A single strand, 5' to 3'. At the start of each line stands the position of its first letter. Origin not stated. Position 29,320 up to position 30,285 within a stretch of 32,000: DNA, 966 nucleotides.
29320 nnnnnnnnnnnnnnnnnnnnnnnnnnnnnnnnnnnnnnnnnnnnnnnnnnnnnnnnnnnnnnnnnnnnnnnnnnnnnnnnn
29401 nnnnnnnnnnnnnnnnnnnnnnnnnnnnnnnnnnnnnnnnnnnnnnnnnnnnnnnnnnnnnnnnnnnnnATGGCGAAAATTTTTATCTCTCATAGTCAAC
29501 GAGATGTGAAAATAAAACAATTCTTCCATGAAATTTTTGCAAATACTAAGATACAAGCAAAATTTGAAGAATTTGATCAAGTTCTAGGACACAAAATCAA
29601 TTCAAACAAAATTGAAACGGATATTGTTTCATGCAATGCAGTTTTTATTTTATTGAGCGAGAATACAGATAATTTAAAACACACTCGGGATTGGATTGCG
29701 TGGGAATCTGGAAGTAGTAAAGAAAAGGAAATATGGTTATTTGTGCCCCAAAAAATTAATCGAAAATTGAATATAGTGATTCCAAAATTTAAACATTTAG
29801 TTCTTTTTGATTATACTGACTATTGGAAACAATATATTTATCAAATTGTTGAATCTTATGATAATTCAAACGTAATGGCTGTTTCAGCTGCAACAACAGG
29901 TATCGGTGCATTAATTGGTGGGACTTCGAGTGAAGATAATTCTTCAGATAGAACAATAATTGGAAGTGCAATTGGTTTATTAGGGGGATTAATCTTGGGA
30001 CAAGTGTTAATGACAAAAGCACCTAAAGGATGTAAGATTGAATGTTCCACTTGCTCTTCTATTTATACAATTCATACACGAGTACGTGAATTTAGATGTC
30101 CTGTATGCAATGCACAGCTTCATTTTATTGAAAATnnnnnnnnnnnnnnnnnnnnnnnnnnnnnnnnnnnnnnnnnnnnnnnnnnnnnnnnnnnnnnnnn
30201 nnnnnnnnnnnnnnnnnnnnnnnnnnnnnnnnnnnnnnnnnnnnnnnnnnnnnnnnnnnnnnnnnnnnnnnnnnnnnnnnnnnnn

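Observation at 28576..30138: TIR-like/TM/zinc-ribbon protein divergently paired with a polytopic membrane protein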

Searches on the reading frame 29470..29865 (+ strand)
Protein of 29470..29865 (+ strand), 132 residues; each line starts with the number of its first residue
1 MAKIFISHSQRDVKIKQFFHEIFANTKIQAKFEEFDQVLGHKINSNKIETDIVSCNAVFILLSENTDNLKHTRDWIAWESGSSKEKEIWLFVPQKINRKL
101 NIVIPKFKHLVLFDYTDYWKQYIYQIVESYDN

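Call 42: predict_structure(alignment_id=A2)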
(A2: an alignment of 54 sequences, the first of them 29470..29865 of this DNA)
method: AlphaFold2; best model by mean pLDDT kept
length: 132 residues; sequences in the alignment: 54
mean_pLDDT: 84.8   pTM: 0.81
mean pLDDT of the five models: 84.8, 83.9, 83.8, 82.3, 82.3
residues with pLDDT >= 90: 60; 70-90: 56; 50-70: 13; < 50: 3
segments of 3 or more residues with pLDDT < 50: 39-41
pLDDT, mean of each block of 10 residues (from residue 1): 88 90 92 65 73 92 77 80 89 81 87 95 95 76
secondary structure, 60 per line:
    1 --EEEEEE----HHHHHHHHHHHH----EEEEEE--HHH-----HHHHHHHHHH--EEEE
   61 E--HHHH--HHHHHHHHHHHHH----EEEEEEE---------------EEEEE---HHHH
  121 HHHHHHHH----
elements in order: E3-8 H13-24 E29-34 H45-54 E57-61 H64-67 H70-82 E87-93 E109-113 H117-128

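Call 46: fold_search(model_id=the predicted structure, library=pdb)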
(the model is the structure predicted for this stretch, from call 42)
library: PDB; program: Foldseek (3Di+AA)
matches with E <= 10: 1448; with E <= 0.001: 3
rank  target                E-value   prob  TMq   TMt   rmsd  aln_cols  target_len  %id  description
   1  9lmr_B                3.7e-04  1.00  0.60  0.30   6.9       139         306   14  Cryo-EM structure of TIR-STING/c-di-GMP complex fiber (released 2025-08-27)
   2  9lmq_D                4.7e-04  1.00  0.58  0.28   7.0       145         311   16  Cryo-EM structure of TIR-STING/c-di-GMP complex (released 2025-08-27)
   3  8spo_I                8.2e-04  1.00  0.63  0.26   4.5       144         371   15  Tetramerized activation of MapSPARTA bound with NAD+ (released 2023-08-23)
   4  9lmr_F                1.1e-03  1.00  0.61  0.30   6.4       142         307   15  Cryo-EM structure of TIR-STING/c-di-GMP complex fiber (released 2025-08-27)
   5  8i87_A                1.2e-03  1.00  0.55  0.20   7.3       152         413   16  Cryo-EM structure of TIR-APAZ/Ago-gRNA-DNA complex (released 2023-07-19)
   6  1nni                  1.2e-03  1.00  0.57  0.46   6.8       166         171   13  Azobenzene Reductase from Bacillus subtilis (released 2003-07-29)
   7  8i87_C                1.3e-03  1.00  0.61  0.23   4.7       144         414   15  Cryo-EM structure of TIR-APAZ/Ago-gRNA-DNA complex (released 2023-07-19)
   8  9lmq_B                2.0e-03  1.00  0.56  0.28   6.5       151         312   15  Cryo-EM structure of TIR-STING/c-di-GMP complex (released 2025-08-27)
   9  8isy_B                2.1e-03  1.00  0.58  0.20   6.3       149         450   14  Cryo-EM structure of free-state Crt-SPARTA (released 2023-10-18)
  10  9lmq_A                2.1e-03  1.00  0.55  0.28   6.6       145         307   15  Cryo-EM structure of TIR-STING/c-di-GMP complex (released 2025-08-27)
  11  8u72_B                2.5e-03  1.00  0.63  0.24   4.7       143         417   15  Cryo-EM structure of the SPARTA oligomer with guide RNA and target DNA (released 2024-06-12)
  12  8i87_G                2.5e-03  1.00  0.61  0.24   4.9       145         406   16  Cryo-EM structure of TIR-APAZ/Ago-gRNA-DNA complex (released 2023-07-19)
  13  7djt_A                2.7e-03  1.00  0.63  0.16   6.2       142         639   12  Human SARM1 inhibitory state bounded with inhibitor dHNN (released 2021-05-19)
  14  9lmr_A                2.7e-03  1.00  0.54  0.27   6.4       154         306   16  Cryo-EM structure of TIR-STING/c-di-GMP complex fiber (released 2025-08-27)
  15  8u72_F                2.8e-03  1.00  0.59  0.23   6.4       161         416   16  Cryo-EM structure of the SPARTA oligomer with guide RNA and target DNA (released 2024-06-12)
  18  3ozi_B                3.2e-03  1.00  0.68  0.55   5.8       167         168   12  Crystal structure of the TIR domain from the flax disease resistance protein L6 (released 2011-04-27)
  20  9lmr_C                3.9e-03  1.00  0.58  0.29   5.5       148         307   13  Cryo-EM structure of TIR-STING/c-di-GMP complex fiber (released 2025-08-27)
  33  9phb_A                7.7e-03  1.00  0.64  0.56   4.2       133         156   18  CryoEM structure of filament of Bacillus subtilis TIR domain protein SpbK (released 2025-12-31)
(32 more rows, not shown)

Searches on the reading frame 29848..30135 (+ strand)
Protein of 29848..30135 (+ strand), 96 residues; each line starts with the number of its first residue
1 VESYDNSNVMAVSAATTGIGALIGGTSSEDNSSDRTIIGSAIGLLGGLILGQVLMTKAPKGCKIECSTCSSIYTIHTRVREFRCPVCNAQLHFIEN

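Call 72: find_homologous_proteins(query=A4, max_evalue=0.001)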
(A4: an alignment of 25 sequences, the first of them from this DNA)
Query A4 (25 sequences) (96 aa, profile of the alignment): 12 proteins with E <= 0.001 among 8000 candidates.
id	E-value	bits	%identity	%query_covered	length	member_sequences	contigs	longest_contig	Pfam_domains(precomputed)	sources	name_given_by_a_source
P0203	1.3e-27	114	33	97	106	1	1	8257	-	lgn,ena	-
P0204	1.3e-27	114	37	95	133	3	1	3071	-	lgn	-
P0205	8.1e-27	111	38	95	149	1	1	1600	-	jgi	jgi:hypothetical protein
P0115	8.8e-27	111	36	97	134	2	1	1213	-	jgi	jgi:hypothetical protein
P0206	2.5e-25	106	32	100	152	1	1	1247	-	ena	-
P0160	4.3e-25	105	38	92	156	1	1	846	-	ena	-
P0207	3.2e-23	99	37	95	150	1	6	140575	-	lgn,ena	-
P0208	9.7e-22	95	31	95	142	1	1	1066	-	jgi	jgi:hypothetical protein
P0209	6.8e-20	89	31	97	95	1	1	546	-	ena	-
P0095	2.5e-18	84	31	99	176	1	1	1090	-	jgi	-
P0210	5.1e-15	73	32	95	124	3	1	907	-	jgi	-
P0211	5.5e-6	44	23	75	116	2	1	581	PF13441.13,PF13436.12,PF05433.21,PF13488.12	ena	-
